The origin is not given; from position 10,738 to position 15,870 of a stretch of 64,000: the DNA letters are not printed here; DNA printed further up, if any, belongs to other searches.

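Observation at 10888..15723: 1611-aa hyper-acidic membrane-anchored surface protein combining an SBP-family-5-like N-domain with tandem Flg_new repeats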

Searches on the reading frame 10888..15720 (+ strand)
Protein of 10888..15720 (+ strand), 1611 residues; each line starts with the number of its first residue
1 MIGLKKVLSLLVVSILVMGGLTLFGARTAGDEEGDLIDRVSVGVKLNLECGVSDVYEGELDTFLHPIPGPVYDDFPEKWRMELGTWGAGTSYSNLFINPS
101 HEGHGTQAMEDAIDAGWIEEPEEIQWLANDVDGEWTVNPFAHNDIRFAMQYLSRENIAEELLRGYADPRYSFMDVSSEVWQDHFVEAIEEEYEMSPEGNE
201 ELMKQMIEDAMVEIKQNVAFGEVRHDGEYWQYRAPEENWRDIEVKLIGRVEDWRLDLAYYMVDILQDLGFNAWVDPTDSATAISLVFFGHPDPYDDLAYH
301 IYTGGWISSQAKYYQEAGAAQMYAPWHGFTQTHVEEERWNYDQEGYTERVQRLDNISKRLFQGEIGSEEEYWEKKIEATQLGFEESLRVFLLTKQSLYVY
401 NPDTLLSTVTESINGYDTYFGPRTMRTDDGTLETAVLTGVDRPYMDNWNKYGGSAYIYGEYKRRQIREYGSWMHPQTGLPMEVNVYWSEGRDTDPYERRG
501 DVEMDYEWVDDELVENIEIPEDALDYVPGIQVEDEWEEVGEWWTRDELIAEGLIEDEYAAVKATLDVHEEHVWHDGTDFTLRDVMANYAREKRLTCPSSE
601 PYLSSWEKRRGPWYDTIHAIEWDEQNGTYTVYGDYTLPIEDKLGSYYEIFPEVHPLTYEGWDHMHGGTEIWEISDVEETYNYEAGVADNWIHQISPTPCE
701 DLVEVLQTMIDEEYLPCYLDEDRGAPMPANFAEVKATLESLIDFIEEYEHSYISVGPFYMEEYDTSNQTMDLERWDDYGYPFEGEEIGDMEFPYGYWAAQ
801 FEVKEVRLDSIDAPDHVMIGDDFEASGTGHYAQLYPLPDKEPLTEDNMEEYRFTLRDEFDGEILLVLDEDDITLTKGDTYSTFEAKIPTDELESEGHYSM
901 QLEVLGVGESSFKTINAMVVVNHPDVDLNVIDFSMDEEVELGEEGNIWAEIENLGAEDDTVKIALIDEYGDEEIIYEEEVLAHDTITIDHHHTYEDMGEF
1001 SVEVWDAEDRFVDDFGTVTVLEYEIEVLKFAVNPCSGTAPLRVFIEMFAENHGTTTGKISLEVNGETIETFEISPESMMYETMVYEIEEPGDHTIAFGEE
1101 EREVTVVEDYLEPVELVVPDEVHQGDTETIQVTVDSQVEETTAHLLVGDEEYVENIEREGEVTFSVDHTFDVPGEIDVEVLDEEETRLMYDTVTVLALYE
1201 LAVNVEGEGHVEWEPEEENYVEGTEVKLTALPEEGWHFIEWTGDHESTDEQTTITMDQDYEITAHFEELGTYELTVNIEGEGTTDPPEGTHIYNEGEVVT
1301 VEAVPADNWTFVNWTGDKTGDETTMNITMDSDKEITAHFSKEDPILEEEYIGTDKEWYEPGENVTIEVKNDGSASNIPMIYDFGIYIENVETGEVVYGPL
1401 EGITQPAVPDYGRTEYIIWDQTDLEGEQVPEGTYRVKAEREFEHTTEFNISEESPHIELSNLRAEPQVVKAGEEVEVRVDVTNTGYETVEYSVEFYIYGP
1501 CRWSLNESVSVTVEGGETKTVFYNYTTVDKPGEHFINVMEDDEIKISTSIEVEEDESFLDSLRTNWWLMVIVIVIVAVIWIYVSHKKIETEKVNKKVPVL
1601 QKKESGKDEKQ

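Call 4: search_protein_families(library=pfam, proteins=[window:10888-15720:+], max_evalue=1)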
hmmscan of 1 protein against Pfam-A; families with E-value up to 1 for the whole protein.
window:10888-15720:+ (1611 aa): 10 families
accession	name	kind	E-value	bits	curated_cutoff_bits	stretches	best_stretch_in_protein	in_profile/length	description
PF18998.6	Flg_new_2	-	9.6e-29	99.6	23.6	2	1199-1268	1-71/73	Divergent InlB B-repeat domain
PF00496.27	SBP_bac_5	-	3.1e-09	36.9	32.4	1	132-309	209-349/368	Bacterial extracellular solute-binding proteins, family 5 Middle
PF07705.17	CARDB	-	0.0023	18.5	22.7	1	1463-1549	9-92/101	CARDB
PF07760.16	DUF1616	-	0.0068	16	31.6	1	1440-1524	177-268/307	Protein of unknown function (DUF1616)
PF00207.28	A2M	-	0.028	14.7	21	0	1466-1494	63-91/92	Alpha-2-macroglobulin family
PF13860.13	FlgD_ig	-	0.045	14.2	27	1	1419-1439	54-74/79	FlgD Ig-like domain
PF13584.12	BatD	-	0.12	13.5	24.1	0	1464-1527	3-61/92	BatD DUF11 like domain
PF00703.27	Glyco_hydro_2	-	0.2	12.9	23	1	1459-1531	3-75/109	Glycosyl hydrolases family 2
PF10633.15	NPCBM_assoc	-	0.41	11.3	24.4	0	1470-1518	2-51/78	NPCBM-associated, NEW3 domain of alpha-galactosidase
PF13115.11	YtkA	-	0.77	10.9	25.9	0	1243-1276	51-84/85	YtkA-like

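Call 5: search_protein_families(library=ncbifam, proteins=[window:10888-15720:+], max_evalue=1)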
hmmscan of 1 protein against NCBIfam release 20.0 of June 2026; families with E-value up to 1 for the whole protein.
window:10888-15720:+ (1611 aa): 3 families
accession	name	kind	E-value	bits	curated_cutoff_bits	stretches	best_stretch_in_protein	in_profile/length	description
TIGR02543.1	List_Bact_rpt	repeat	2.6e-07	30.9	20.95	2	1307-1342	4-43/44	TIGR02543 family repeat protein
NF005176.1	PRK06655.1-1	equivalog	0.029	14.3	230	1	1417-1443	126-152/197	flagellar hook assembly protein FlgD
NF004496.1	PRK05842.1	equivalog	0.082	12.1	250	1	1418-1446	198-226/271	flagellar hook assembly protein FlgD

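Call 9: find_homologous_proteins(query=window:10888-15720:+, max_evalue=0.00001)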
Query window:10888-15720:+ (1611 aa): 34 proteins with E <= 0.00001 among 5418 candidates.
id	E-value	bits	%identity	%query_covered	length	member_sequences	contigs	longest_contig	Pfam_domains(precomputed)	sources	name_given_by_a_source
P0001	0.0e+0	3699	100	100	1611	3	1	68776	PF18998.7,PF00496.28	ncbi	-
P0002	0.0e+0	1762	52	84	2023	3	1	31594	PF09479.17,PF18998.7,PF00496.28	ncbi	ncbi:MAG: InlB B-repeat-containing protein [Candidatus Aenigmatarchaeota archaeon]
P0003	0.0e+0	1758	53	88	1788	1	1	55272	PF09479.17,PF18998.7,PF00496.28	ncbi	-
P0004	0.0e+0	1697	57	83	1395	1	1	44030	PF18998.7,PF00496.28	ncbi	-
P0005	0.0e+0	1688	64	64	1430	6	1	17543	PF18998.7,PF07705.18,PF00496.28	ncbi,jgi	-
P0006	0.0e+0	1506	56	76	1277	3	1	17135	PF18998.7,PF00496.28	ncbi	ncbi:MAG: InlB B-repeat-containing protein, partial [Candidatus Aenigmatarchaeota archaeon]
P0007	0.0e+0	1347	61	58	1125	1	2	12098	PF18998.7,PF00496.28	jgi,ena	-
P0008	0.0e+0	1336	53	63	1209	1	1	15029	PF18998.7,PF00496.28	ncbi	-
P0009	0.0e+0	1299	60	55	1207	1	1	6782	PF18998.7,PF07705.18,PF00496.28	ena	-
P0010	0.0e+0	1211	43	83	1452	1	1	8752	PF18998.7,PF00496.28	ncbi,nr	ncbi:MAG: hypothetical protein KGY76_08930 [Candidatus Thermoplasmatota archaeon]|nr:hypothetical pr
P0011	0.0e+0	1176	52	62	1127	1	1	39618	PF18998.7,PF07705.18,PF00496.28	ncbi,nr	ncbi:MAG: hypothetical protein KGY68_01825 [Candidatus Thermoplasmatota archaeon]|nr:hypothetical pr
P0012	0.0e+0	1170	42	83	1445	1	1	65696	PF18998.7,PF00496.28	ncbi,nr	ncbi:MAG: hypothetical protein KGY76_00510 [Candidatus Thermoplasmatota archaeon]|nr:hypothetical pr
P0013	0.0e+0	1137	63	50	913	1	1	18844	PF07705.18,PF00496.28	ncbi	-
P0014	0.0e+0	1132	62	50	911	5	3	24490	PF18998.7,PF00496.28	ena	-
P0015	0.0e+0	1102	44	78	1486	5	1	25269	PF18998.7,PF00496.28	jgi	-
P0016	0.0e+0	1016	52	50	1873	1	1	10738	PF18998.7,PF07705.18,PF07581.18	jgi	-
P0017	1.8e-297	1009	54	52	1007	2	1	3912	PF18998.7,PF00496.28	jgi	-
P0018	3.6e-289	981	51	56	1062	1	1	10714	PF00496.28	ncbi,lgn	ncbi:MAG: Ig-like domain-containing protein [Candidatus Natronoplasma sp.]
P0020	1.5e-281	956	48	56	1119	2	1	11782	PF17957.8,PF00496.28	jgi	-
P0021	8.0e-277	940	48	49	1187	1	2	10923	PF00496.28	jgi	-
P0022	2.9e-274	932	47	57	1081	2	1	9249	PF17957.8,PF00496.28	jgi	-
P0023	1.3e-266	906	41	56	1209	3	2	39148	PF18998.7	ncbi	ncbi:MAG: InlB B-repeat-containing protein [Thermoplasmata archaeon]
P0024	1.4e-261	890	43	57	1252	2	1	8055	PF18998.7,PF07705.18,PF00496.28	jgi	-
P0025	7.9e-243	827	40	56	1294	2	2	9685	PF18998.7,PF07705.18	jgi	-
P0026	5.1e-237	808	41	56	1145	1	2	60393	PF18998.7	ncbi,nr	ncbi:MAG: hypothetical protein KGY66_01805 [Candidatus Thermoplasmatota archaeon]|nr:hypothetical pr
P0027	6.3e-233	795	38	66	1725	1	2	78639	PF18998.7,PF07705.18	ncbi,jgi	-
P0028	4.5e-220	752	38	66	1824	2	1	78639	PF00801.27,PF18998.7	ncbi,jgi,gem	-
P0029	1.5e-217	744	35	83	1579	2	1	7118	PF13715.13,PF17802.8,PF18998.7,PF13620.13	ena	-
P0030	2.1e-216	740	42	57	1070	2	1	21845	PF18998.7,PF00496.28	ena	-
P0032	5.6e-117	410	30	56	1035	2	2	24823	PF18998.7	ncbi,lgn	-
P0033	2.2e-51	193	26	56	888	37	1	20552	PF00496.28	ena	-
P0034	9.7e-7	45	28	7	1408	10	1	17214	PF13306.13,PF18962.8,PF18998.7,PF12799.14,PF13855.13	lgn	-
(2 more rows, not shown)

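Call 10: list_cluster_members(proteins=[P0001, P0003, P0004, P0005])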
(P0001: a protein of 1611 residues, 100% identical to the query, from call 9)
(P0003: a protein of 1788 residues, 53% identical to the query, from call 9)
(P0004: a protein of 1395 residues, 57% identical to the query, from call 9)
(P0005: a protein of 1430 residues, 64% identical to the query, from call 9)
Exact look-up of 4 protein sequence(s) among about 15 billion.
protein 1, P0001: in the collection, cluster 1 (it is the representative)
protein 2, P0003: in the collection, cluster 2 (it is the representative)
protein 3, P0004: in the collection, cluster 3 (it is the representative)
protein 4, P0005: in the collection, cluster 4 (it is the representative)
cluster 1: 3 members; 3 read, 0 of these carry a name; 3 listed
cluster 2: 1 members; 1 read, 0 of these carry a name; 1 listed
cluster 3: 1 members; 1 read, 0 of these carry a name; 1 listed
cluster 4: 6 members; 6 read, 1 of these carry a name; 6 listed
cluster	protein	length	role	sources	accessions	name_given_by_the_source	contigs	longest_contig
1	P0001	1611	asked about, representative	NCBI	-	-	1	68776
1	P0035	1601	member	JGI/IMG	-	-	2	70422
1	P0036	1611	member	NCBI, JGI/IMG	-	-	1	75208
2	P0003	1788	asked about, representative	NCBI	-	-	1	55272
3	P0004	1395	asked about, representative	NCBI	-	-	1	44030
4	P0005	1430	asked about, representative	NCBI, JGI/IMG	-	-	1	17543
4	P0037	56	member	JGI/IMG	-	hypothetical protein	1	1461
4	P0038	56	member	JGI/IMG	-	-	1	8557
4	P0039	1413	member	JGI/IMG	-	-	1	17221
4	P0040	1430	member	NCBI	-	-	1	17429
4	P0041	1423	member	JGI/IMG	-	-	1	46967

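Call 11: find_encoding_contigs(protein=P0002, flank=10000, max_places=3)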
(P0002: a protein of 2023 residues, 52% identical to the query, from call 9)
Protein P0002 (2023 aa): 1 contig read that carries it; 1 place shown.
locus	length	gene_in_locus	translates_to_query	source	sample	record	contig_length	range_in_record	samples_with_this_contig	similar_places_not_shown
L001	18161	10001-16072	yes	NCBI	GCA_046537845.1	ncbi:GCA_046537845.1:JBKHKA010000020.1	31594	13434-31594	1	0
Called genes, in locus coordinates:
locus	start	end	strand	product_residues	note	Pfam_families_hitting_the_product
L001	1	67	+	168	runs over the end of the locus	PF02943:FeThRed_B, PF21349:RUBY_RBDX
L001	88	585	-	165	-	-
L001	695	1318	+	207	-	PF02245:Pur_DNA_glyco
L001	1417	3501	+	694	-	PF00493:MCM (faint), PF01078:Mg_chelatase, PF05496:RuvB_N (faint), PF13245:AAA_19 (faint), PF20030:bpMoxR (faint), PF00158:Sigma54_activat, PF05362:Lon_C, PF13541:ChlI, +3 more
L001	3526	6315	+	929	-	PF00270:DEAD, PF04851:ResIII, PF00271:Helicase_C, PF19306:WHD_Lhr, PF08494:DEAD_assoc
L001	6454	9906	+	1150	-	PF12826:HHH_2 (weak), PF14520:HHH_5, PF00515:TPR_1 (faint), PF07719:TPR_2 (faint)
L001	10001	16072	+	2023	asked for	PF00496:SBP_bac_5 (weak), PF09479:Flg_new (faint), PF18998:Flg_new_2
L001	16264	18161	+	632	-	PF18998:Flg_new_2, PF07581:Glug (weak)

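Call 12: find_encoding_contigs(protein=P0012, flank=10000, max_places=3)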
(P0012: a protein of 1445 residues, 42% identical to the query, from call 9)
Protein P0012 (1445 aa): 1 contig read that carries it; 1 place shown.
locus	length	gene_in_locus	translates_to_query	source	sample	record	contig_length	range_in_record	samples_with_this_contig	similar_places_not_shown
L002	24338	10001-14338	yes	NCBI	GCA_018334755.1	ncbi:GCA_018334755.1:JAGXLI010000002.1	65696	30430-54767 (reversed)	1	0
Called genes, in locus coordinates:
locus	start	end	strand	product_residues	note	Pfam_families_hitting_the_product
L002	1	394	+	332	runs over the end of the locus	PF01137:RTC, PF05189:RTC_insert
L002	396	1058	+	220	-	PF01872:RibD_C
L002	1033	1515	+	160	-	PF01927:Mut7-C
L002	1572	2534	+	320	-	-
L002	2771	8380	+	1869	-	PF00082:Peptidase_S8, PF19077:Big_13 (faint), PF27332:TP_0781 (faint), PF09136:Glucodextran_B, PF10779:XhlA (faint), PF24161:CCDC39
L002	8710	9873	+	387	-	-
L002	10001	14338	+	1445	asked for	PF00496:SBP_bac_5 (faint), PF18998:Flg_new_2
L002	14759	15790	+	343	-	PF00528:BPD_transp_1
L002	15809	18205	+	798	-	PF12911:OppC_N, PF00528:BPD_transp_1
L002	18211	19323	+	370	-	PF00005:ABC_tran, PF13304:AAA_21 (faint), PF08352:oligo_HPY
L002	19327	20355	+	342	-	PF00005:ABC_tran, PF08352:oligo_HPY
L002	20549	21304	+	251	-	-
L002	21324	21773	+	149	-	-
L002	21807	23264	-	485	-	PF01139:RtcB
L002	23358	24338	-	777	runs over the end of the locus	PF00270:DEAD, PF04851:ResIII, PF21210:RNA_helicase_helical, PF00271:Helicase_C, PF02732:ERCC4, PF12826:HHH_2 (weak), PF14520:HHH_5, PF00633:HHH (weak)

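Call 16: find_encoding_contigs(protein=P0003, flank=8000, max_places=2)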
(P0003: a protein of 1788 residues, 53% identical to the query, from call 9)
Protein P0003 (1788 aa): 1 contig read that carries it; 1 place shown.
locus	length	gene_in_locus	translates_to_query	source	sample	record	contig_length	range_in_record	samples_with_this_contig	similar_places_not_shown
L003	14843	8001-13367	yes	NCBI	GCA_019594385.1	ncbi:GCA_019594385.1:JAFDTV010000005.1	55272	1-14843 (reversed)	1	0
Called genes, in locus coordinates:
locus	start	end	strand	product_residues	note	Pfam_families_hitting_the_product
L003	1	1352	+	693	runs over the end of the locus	PF00493:MCM (faint), PF20030:bpMoxR (faint), PF01078:Mg_chelatase, PF05496:RuvB_N (faint), PF13245:AAA_19 (faint), PF00158:Sigma54_activat, PF05362:Lon_C, PF13541:ChlI, +3 more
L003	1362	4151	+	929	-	PF00270:DEAD, PF04851:ResIII, PF00271:Helicase_C, PF19306:WHD_Lhr, PF08494:DEAD_assoc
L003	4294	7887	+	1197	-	-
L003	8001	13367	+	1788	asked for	PF00496:SBP_bac_5 (weak), PF09479:Flg_new (faint), PF18998:Flg_new_2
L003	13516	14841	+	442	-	?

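Call 17: find_encoding_contigs(protein=P0004, flank=8000, max_places=2)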
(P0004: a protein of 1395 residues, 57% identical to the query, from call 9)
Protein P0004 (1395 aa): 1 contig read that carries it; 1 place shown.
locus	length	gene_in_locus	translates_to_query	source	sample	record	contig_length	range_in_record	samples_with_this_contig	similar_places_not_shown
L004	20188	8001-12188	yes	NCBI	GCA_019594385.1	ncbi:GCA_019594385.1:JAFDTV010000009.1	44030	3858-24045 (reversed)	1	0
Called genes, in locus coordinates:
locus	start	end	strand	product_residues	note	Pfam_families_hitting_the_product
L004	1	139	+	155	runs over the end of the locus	PF01927:Mut7-C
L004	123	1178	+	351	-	-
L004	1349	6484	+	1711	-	PF00082:Peptidase_S8, PF05478:Prominin (weak), PF07889:DUF1664 (weak), PF08702:Fib_alpha (faint)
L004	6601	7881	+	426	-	-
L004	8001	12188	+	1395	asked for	PF00496:SBP_bac_5 (faint), PF18998:Flg_new_2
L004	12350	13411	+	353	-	PF00528:BPD_transp_1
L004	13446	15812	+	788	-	PF12911:OppC_N (weak), PF00528:BPD_transp_1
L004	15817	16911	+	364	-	PF00005:ABC_tran, PF13304:AAA_21 (weak), PF08352:oligo_HPY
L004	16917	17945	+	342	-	PF00005:ABC_tran, PF08352:oligo_HPY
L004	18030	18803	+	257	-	-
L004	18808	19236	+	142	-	-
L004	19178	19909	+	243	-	PF14196:ATC_hydrolase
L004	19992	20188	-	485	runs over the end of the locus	PF01139:RtcB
